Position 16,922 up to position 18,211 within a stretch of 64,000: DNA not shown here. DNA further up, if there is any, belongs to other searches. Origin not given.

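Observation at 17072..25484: Murein recycling and UDP-MurNAc synthesis in one operon, head-to-head with a GHMP sugar-1-kinase-like gene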

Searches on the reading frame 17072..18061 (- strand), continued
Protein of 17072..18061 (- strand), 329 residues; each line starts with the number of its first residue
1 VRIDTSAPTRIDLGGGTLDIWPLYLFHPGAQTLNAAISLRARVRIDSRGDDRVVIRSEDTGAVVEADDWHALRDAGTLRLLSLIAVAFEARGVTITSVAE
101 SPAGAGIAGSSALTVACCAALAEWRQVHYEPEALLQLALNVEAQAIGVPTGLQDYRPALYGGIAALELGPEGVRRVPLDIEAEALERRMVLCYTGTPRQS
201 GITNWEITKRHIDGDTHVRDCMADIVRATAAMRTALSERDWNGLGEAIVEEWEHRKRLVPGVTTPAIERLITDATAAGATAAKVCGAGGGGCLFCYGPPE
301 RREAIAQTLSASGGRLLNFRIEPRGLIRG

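Call 49: search_solved_structures(query=P0179, max_evalue=1e-10, show_alignments=4)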
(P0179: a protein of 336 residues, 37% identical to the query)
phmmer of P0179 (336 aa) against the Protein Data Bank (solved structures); distinct sequences matched with E-value up to 1e-10: 13.
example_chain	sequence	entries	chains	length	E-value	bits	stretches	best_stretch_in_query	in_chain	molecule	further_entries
3k85_A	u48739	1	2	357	5.4e-43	150.7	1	3-330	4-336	D-glycero-D-manno-heptose 1-phosphate kinase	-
4n3o_A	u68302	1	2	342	1.5e-41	145.9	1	3-331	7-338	Putative D-glycero-D-manno-heptose 7-phosphate kinase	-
4usm_A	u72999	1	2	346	4.1e-32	114.9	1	3-331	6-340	PUTATIVE SUGAR KINASE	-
4usk_A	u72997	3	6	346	1.9e-31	112.7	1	3-331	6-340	PUTATIVE SUGAR KINASE | SUGAR KINASE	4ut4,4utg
9iip_A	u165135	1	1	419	2e-18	69.9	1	93-315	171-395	L-fucokinase/L-fucose-1-P guanylyltransferase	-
6mde_A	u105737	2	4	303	8.8e-18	67.8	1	86-333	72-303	Mevalonate kinase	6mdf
4hac_A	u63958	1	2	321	1.1e-17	67.6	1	86-333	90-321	Mevalonate kinase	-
5yys_A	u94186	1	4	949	1.4e-17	67.2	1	93-314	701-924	L-fucokinase, L-fucose-1-P guanylyltransferase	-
9iit_A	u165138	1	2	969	1.5e-17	67.1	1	93-314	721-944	L-fucokinase/L-fucose-1-P guanylyltransferase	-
8teb_A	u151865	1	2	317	3.6e-13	52.7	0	272-333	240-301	Mevalonate kinase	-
2cz9_A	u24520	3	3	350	3.4e-12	49.5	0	9-217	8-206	Probable galactokinase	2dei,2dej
1vis_A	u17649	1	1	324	1.2e-11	47.7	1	32-329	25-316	Mevalonate kinase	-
1kkh_A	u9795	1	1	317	2.8e-11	46.5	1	32-325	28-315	Mevalonate Kinase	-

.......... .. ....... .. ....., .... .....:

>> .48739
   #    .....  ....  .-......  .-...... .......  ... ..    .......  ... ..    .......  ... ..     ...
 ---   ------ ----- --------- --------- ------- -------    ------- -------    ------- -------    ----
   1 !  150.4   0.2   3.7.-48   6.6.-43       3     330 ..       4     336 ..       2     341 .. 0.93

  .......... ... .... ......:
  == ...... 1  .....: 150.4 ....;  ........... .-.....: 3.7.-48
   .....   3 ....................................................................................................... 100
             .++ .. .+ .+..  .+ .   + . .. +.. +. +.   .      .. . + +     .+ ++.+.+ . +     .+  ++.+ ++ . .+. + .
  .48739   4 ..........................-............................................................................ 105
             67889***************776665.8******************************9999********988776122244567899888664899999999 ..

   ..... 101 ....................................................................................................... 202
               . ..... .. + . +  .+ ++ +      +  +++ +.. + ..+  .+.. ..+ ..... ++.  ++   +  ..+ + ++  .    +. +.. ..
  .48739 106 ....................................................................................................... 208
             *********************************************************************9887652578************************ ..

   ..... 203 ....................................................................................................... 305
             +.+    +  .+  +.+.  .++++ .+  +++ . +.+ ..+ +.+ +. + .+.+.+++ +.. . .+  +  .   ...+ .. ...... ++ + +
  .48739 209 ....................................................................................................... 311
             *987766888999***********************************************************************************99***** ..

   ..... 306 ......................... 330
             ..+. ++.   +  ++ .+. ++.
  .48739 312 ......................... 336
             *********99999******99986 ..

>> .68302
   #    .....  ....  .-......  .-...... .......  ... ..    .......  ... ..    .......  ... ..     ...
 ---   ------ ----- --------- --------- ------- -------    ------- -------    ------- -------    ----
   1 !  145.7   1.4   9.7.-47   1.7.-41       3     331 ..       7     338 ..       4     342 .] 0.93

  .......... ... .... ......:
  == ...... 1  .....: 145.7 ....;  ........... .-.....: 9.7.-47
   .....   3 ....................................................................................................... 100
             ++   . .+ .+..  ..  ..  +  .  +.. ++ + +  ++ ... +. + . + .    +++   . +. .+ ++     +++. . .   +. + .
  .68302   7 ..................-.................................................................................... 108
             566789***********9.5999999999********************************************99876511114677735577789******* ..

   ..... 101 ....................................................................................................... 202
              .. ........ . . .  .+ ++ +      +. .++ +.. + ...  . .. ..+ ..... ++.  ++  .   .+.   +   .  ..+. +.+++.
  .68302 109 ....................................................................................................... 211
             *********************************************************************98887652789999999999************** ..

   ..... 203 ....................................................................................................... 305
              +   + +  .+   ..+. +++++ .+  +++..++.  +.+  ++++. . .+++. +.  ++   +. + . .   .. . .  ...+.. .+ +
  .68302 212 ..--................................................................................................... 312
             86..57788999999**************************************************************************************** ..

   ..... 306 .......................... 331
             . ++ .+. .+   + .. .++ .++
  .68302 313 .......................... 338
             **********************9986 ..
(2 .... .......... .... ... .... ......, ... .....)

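Call 54: find_related_loci(query=A2, collection=metagenome_contigs, flank=8000)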
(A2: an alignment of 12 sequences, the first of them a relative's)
Query A2 (336 aa) in metagenome_contigs; peptide patterns used: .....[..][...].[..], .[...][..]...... (x = any residue, [..] = any of these).
600 stretches matched a pattern (row limit reached: there are more); 548 encode a relative of the query (tblastn E <= 1e-3); the best 80 are kept; 80 distinct loci.
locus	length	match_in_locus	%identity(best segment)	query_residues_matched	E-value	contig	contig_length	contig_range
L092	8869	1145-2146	43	1-334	3e-92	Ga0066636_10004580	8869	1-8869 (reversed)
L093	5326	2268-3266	41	1-333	8e-89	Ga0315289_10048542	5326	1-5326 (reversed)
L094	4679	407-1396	43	3-335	2e-87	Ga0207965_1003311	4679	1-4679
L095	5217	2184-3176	42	3-333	4e-86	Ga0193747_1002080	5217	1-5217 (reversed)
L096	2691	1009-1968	40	7-330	6e-88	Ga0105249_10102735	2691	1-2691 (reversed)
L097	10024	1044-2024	43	1-330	1e-85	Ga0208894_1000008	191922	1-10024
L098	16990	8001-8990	43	3-335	3e-85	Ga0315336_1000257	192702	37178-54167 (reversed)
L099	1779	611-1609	40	1-335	6e-89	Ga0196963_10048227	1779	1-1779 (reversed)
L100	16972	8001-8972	41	3-330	3e-84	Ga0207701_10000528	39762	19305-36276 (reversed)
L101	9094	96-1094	43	1-335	3e-84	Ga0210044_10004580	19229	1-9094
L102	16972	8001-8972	40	3-330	5e-84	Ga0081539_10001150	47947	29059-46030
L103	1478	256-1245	43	2-334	8e-90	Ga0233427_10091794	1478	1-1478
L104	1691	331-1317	38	1-333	2e-87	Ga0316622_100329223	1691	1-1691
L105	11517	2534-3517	38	1-332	1e-82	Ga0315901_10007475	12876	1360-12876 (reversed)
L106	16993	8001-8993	38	1-332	4e-82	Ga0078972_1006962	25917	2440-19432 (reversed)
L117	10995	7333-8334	38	3-332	6e-80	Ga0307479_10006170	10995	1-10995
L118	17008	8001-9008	38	3-336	1e-79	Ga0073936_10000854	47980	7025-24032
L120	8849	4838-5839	38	3-332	2e-79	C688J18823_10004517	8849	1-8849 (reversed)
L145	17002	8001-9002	41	1-336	1e-76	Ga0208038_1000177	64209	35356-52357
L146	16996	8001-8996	40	1-334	1e-76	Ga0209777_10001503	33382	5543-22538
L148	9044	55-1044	41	3-332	1e-76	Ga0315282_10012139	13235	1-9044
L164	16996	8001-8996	40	1-334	2e-75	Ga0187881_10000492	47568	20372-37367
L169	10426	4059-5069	39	1-333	3e-75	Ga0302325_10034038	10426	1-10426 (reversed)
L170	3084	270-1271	37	3-332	1e-75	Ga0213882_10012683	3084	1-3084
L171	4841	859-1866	38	1-333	5e-75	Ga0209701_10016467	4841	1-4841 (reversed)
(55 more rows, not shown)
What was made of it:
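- Tried and rejected: Metagenome scan seeded with archaeal-type members (call 54).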

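Call 60: search_protein_families(library=pfam, proteins=[L117:8354-10867:-, L088:4340-5227:+, L101:1188-1943:+, L146:10241-11035:+, L164:7327-7929:+, L169:3326-4069:+, L090:9019-9885:+, L087:6493-7530:+, L145:6887-7384:+, L120:5907-8129:-], max_evalue=0.01)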
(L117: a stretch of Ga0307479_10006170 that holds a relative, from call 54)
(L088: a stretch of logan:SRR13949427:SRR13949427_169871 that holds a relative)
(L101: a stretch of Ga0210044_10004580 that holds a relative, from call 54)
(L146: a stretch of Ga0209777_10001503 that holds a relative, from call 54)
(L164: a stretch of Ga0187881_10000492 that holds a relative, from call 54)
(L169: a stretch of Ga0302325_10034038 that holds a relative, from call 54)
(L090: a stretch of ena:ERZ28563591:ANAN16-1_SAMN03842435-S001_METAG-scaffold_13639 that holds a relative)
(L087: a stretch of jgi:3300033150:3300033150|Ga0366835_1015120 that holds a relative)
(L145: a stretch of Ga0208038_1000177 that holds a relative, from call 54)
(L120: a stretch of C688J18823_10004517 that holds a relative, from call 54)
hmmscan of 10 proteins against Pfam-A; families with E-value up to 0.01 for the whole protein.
L117:8354-10867:- (837 aa): 3 families
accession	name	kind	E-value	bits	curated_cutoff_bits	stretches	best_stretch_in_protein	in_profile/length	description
PF07075.17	NamZ_N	-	1.3e-74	250.4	26.9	1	480-683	1-202/203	Exo-beta-N-acetylmuramidase NamZ, N-terminal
PF00144.29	Beta-lactamase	-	7.8e-71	239.4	27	1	75-401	4-317/329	Beta-lactamase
PF20732.2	NamZ_C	-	9.2e-46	156.8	25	1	688-836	2-152/152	Exo-beta-N-acetylmuramidase NamZ, C-terminal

L088:4340-5227:+ (295 aa): 0 families

L101:1188-1943:+ (251 aa): 10 families
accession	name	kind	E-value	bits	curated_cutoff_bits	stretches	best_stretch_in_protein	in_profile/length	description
PF14938.12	SNAP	-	1.2e-11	45.1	25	1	56-169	68-182/282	Soluble NSF attachment protein, SNAP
PF13424.12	TPR_12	-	1.8e-09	38.1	30.1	2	77-129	18-72/77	Tetratricopeptide repeat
PF13181.12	TPR_8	-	3.4e-07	30.4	25.7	0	143-168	2-27/34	Tetratricopeptide repeat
PF07719.23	TPR_2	-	1.4e-05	25.3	27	0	143-168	2-27/34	Tetratricopeptide repeat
PF13176.12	TPR_7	-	8.7e-05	22.8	27.9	0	144-167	1-24/36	Tetratricopeptide repeat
PF13432.12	TPR_16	-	0.00042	21.1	32.7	0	108-168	3-57/65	Tetratricopeptide repeat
PF00515.34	TPR_1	-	0.00078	19.6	27.8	0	144-168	3-27/34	Tetratricopeptide repeat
PF24885.1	TPR_NPHP3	-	0.001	18.9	100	1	93-215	90-216/239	Nephrocystin-3 TPR domain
PF17874.7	TPR_MalT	-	0.0013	18.5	45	1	77-180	55-160/336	MalT-like TPR region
PF10602.15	RPN7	-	0.0058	16.8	29.6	0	83-136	17-70/174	26S proteasome subunit RPN7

L146:10241-11035:+ (264 aa): 0 families

L164:7327-7929:+ (200 aa): 1 family
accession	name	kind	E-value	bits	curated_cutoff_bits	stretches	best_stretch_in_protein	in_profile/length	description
PF16732.10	ComP_DUS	-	0.0039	18.5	27.3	1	118-181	16-77/87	Type IV minor pilin ComP, DNA uptake sequence receptor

L169:3326-4069:+ (247 aa): 1 family
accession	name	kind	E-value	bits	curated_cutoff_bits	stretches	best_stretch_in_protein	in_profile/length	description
PF01931.24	NTPase_I-T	-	5.4e-35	121.1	25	1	49-226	1-162/162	Protein of unknown function DUF84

L090:9019-9885:+ (288 aa): 1 family
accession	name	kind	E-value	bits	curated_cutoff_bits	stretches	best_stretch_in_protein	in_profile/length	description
PF04250.19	DUF429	-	6.1e-05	23.3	23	1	153-257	113-211/214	Protein of unknown function (DUF429)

L087:6493-7530:+ (345 aa): 0 families

L145:6887-7384:+ (165 aa): 0 families

L120:5907-8129:- (740 aa): 3 families
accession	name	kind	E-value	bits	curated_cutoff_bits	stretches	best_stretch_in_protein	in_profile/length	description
PF07075.17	NamZ_N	-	7.1e-74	248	26.9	1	383-586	1-202/203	Exo-beta-N-acetylmuramidase NamZ, N-terminal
PF00144.29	Beta-lactamase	-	1.7e-62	211.9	27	1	2-303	28-316/329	Beta-lactamase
PF20732.2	NamZ_C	-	1.2e-45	156.5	25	1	591-739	2-152/152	Exo-beta-N-acetylmuramidase NamZ, C-terminal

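Call 68: list_cluster_members(proteins=[P0158, P0227, P0218, P0260, P0223, P0172, P0176, P0189, P0137, P0208])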
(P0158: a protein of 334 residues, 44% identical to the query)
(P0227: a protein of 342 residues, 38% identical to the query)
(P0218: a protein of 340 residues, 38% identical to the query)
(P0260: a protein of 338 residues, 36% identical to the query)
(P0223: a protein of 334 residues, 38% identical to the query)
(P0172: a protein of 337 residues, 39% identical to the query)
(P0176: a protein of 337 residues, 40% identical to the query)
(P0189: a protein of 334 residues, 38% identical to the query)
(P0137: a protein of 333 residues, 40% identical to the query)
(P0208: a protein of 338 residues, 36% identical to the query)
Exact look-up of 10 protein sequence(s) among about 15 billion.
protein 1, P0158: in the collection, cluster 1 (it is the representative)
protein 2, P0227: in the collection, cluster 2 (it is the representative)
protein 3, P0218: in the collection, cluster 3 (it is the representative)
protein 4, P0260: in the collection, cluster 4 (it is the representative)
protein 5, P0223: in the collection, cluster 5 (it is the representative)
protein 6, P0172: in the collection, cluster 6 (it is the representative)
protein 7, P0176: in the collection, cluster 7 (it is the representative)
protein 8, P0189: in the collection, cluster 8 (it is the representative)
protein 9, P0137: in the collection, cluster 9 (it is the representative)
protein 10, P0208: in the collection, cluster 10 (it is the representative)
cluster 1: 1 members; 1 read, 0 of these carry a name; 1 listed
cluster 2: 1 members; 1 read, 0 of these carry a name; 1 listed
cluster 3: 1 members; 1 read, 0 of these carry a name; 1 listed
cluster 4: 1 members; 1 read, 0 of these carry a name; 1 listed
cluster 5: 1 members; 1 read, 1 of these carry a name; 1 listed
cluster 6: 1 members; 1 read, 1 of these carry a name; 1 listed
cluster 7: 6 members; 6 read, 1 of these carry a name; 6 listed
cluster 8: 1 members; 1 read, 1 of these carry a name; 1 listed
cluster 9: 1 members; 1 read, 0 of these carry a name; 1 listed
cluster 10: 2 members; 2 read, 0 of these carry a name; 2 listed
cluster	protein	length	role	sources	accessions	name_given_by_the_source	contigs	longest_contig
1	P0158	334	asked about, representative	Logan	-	-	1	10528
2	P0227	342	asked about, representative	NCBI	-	-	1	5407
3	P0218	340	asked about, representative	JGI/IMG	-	-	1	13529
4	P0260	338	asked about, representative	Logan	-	-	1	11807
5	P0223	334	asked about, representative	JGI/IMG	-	D-glycero-alpha-D-manno-heptose-7-phosphate kinase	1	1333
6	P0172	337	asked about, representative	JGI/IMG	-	D-glycero-alpha-D-manno-heptose-7-phosphate kinase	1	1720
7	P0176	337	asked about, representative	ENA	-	-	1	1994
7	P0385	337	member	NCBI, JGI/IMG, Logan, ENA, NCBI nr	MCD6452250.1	MAG: hypothetical protein J7L64_07825 [Acidobacteria bacterium] | hypothetical protein [Acidobacteriota bacterium]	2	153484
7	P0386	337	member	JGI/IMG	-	-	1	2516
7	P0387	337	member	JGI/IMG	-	-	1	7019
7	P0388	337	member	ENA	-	-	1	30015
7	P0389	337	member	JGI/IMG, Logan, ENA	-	-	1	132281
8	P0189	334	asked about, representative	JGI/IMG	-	D-glycero-alpha-D-manno-heptose-7-phosphate kinase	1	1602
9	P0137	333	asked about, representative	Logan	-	-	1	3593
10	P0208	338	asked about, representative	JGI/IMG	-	-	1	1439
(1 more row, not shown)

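Call 69: find_encoding_contigs(protein=P0158, flank=8000, max_places=1)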
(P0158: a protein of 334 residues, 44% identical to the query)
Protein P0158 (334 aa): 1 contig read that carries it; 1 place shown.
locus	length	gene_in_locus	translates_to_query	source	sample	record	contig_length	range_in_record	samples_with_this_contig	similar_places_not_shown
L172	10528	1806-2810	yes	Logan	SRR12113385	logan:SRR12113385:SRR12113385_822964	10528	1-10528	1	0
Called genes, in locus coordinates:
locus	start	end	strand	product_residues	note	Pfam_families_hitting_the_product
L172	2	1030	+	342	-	?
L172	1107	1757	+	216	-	PF02698:DUF218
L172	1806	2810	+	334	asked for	PF00288:GHMP_kinases_N, PF08544:GHMP_kinases_C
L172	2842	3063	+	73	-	PF02697:VAPB_antitox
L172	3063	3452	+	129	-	PF01850:PIN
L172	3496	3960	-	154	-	PF00293:NUDIX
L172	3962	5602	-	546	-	PF04675:DNA_ligase_A_N, PF01068:DNA_ligase_A_M, PF04679:DNA_ligase_A_C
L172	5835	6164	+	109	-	-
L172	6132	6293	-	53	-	-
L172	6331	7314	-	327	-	-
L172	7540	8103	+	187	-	PF01015:Ribosomal_S3Ae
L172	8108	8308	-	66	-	-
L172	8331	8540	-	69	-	-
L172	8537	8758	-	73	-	-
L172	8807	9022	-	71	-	-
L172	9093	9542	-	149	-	-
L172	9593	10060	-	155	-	-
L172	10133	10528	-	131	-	?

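Call 70: find_encoding_contigs(protein=P0218, flank=8000, max_places=1)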
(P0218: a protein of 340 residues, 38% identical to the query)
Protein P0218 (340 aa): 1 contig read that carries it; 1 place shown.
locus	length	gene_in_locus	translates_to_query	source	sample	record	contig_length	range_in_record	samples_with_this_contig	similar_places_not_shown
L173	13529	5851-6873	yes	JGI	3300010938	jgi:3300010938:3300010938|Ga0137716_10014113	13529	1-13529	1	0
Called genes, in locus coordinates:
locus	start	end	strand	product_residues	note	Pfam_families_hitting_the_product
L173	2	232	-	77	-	?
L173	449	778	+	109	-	PF01588:tRNA_bind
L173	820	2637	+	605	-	PF13522:GATase_6, PF13537:GATase_7, PF13580:SIS_2 (faint), PF01380:SIS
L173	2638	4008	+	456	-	PF02878:PGM_PMM_I, PF02879:PGM_PMM_II, PF02880:PGM_PMM_III, PF00408:PGM_PMM_IV (weak)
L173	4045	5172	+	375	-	-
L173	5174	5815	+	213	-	PF00583:Acetyltransf_1, PF13508:Acetyltransf_7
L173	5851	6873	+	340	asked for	PF00288:GHMP_kinases_N, PF08544:GHMP_kinases_C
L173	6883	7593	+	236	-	PF00483:NTP_transferase, PF12804:NTP_transf_3, PF20202:DUF6564 (weak)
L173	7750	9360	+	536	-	PF00118:Cpn60_TCP1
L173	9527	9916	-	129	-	-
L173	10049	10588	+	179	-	-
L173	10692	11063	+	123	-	-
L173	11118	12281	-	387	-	PF03215:Rad17 (weak), PF05496:RuvB_N (weak), PF13191:AAA_16 (weak), PF13401:AAA_22 (faint), PF00004:AAA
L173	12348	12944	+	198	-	PF22090:Gins51_C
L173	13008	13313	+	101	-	PF00935:Ribosomal_L44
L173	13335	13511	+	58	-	PF01667:Ribosomal_S27e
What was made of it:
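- glmS-glmM-unknown-GNAT-kinase-NTP_transferase (L173, call 70).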

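Call 71: find_encoding_contigs(protein=P0260, flank=8000, max_places=1)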
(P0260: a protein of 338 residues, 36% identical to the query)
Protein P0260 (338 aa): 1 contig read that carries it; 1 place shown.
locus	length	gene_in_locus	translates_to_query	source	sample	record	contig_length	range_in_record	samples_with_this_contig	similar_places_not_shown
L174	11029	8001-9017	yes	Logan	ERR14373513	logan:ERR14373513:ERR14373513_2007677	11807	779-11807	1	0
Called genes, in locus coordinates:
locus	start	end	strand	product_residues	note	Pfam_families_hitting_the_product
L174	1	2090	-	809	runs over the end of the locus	-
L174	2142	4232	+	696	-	-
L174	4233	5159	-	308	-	PF12840:HTH_20 (weak), PF01022:HTH_5 (weak), PF05124:S_layer_C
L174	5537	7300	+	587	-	PF13522:GATase_6, PF13537:GATase_7, PF01380:SIS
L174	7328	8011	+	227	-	PF00702:Hydrolase, PF13419:HAD_2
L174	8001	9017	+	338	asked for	PF00288:GHMP_kinases_N, PF08544:GHMP_kinases_C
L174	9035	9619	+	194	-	PF00583:Acetyltransf_1, PF13508:Acetyltransf_7 (weak)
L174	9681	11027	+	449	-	?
